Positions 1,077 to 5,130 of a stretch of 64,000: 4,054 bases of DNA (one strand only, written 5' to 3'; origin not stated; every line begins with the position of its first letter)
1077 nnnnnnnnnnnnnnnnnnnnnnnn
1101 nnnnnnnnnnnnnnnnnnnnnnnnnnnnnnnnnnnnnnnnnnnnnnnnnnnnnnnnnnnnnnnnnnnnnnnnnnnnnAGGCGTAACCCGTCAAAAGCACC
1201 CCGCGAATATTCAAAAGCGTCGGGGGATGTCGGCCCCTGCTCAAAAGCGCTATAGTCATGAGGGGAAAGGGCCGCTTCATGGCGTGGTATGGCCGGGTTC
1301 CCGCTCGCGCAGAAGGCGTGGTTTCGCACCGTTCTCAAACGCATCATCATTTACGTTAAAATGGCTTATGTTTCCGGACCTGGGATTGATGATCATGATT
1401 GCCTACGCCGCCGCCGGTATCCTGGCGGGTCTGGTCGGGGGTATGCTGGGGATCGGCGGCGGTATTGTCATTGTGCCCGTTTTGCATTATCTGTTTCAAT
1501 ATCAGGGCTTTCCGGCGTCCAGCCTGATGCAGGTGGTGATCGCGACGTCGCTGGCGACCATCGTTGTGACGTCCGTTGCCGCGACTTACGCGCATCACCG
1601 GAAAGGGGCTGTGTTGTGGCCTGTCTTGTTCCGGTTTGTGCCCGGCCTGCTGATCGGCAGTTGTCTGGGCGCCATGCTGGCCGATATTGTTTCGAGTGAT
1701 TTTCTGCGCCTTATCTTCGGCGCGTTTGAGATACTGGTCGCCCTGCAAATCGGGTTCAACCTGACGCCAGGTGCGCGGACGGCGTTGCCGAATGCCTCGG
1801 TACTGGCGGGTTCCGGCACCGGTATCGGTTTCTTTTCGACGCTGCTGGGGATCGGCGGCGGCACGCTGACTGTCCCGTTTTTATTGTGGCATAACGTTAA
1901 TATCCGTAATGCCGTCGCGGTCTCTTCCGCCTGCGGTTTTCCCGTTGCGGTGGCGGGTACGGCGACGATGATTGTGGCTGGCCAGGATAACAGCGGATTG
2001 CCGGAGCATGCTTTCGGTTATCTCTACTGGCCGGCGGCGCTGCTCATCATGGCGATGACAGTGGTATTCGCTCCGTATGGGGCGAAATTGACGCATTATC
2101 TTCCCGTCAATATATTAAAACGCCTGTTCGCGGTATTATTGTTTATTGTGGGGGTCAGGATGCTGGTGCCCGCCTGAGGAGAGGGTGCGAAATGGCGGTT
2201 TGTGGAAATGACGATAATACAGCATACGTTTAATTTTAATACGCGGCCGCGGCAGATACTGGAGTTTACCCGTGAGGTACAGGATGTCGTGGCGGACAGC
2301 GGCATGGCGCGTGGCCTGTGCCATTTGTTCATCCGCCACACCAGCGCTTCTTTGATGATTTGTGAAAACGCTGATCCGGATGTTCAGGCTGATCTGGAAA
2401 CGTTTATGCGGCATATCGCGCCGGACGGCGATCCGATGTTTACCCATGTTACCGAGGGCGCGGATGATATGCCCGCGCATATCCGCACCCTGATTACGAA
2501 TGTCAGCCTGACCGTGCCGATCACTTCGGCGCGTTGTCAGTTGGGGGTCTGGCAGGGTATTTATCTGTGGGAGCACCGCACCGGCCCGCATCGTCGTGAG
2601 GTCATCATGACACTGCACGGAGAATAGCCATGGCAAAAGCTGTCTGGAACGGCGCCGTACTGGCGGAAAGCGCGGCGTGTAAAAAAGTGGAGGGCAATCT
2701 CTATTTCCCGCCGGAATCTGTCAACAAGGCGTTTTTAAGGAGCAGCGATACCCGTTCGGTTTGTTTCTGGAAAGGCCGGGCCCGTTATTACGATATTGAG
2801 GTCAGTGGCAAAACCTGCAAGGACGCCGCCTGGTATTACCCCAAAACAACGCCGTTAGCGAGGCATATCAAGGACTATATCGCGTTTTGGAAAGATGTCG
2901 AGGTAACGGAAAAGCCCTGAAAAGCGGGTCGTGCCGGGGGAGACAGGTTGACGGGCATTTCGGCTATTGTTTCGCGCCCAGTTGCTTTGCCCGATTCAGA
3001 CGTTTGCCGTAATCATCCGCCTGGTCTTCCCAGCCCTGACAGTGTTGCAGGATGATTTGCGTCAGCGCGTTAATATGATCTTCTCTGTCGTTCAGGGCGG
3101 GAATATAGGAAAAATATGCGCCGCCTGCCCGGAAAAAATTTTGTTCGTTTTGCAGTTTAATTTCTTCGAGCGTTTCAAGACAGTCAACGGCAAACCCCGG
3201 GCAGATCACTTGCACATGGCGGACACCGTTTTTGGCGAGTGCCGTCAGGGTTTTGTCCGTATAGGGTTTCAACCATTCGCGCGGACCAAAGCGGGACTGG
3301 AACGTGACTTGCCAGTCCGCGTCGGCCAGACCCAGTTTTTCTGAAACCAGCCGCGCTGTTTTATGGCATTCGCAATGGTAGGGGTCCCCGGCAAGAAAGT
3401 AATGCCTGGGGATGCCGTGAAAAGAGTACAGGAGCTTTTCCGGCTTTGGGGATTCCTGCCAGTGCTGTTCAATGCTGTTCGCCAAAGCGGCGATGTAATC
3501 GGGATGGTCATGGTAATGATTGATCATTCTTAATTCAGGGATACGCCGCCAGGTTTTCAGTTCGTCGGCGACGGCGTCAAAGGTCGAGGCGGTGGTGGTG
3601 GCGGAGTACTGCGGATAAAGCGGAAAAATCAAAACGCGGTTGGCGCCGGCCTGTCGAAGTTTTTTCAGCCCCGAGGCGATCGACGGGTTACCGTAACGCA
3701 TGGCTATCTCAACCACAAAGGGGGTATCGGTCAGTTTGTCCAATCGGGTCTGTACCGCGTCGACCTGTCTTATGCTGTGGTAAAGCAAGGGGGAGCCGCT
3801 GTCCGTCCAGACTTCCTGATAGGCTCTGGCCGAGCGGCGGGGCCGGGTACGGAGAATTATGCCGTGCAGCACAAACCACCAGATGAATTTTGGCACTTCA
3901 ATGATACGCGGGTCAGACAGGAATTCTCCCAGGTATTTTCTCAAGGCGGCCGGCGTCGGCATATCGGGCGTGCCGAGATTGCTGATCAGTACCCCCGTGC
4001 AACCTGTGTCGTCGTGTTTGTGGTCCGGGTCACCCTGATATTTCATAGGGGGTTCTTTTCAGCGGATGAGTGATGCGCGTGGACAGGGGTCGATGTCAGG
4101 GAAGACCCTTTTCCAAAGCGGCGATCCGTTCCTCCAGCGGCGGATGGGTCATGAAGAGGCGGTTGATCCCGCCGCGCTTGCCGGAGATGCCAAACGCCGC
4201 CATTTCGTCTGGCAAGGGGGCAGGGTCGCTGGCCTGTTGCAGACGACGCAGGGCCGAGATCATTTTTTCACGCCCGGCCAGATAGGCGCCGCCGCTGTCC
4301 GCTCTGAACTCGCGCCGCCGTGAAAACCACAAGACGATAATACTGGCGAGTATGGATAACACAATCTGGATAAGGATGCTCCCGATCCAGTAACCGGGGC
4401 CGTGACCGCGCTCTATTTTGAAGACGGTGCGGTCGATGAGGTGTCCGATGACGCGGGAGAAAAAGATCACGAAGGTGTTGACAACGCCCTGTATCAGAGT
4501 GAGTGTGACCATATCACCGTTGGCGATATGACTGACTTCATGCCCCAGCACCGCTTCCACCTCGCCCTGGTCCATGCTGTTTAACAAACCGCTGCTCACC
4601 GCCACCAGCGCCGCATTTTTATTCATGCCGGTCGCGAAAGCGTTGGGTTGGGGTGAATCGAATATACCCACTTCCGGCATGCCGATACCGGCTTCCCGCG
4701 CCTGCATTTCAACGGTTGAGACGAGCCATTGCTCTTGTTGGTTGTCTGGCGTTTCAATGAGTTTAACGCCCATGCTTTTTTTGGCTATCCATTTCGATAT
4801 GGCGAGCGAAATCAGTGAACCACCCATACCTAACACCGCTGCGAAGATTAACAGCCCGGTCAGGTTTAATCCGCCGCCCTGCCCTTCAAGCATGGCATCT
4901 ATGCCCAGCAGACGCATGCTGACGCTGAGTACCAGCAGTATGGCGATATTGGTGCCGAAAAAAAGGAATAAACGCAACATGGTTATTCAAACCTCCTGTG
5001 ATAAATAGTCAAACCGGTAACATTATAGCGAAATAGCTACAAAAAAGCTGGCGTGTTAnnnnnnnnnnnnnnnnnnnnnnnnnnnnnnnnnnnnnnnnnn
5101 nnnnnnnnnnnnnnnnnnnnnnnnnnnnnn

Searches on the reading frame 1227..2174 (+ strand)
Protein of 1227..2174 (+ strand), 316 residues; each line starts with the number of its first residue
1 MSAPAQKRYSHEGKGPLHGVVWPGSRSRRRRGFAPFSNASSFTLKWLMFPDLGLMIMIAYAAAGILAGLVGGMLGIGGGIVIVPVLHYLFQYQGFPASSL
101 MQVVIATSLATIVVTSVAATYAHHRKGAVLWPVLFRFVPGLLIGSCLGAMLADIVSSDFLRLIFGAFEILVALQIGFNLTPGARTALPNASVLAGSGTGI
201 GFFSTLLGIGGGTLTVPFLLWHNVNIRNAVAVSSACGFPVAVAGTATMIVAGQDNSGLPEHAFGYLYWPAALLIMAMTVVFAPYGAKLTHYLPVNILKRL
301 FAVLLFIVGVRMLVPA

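Call 50: search_protein_families(library=pfam, proteins=[window:1227-2174:+], max_evalue=0.000001)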
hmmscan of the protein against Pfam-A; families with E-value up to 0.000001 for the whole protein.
window:1227-2174:+ (316 aa): 1 family
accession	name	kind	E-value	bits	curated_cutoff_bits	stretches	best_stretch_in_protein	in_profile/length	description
PF01925.25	TauE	-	2.6e-53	181.6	32.6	1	61-312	2-237/237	Sulfite exporter TauE/SafE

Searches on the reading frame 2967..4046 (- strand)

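Call 50: search_protein_families(library=pfam, proteins=[window:2967-4046:-], max_evalue=0.000001)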
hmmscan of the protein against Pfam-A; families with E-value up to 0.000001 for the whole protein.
window:2967-4046:- (360 aa): 1 family
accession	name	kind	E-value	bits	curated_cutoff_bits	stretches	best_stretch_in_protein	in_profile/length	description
PF00762.24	Ferrochelatase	-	3e-117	391.6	27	1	17-335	2-316/317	Ferrochelatase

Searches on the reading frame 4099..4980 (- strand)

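Call 50: search_protein_families(library=pfam, proteins=[window:4099-4980:-], max_evalue=0.000001)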
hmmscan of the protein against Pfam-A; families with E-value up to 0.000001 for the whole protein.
window:4099-4980:- (294 aa): 1 family
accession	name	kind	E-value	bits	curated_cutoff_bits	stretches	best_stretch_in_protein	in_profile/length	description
PF01435.24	Peptidase_M48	-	6.5e-40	137.4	20.3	1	81-291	2-184/186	Peptidase family M48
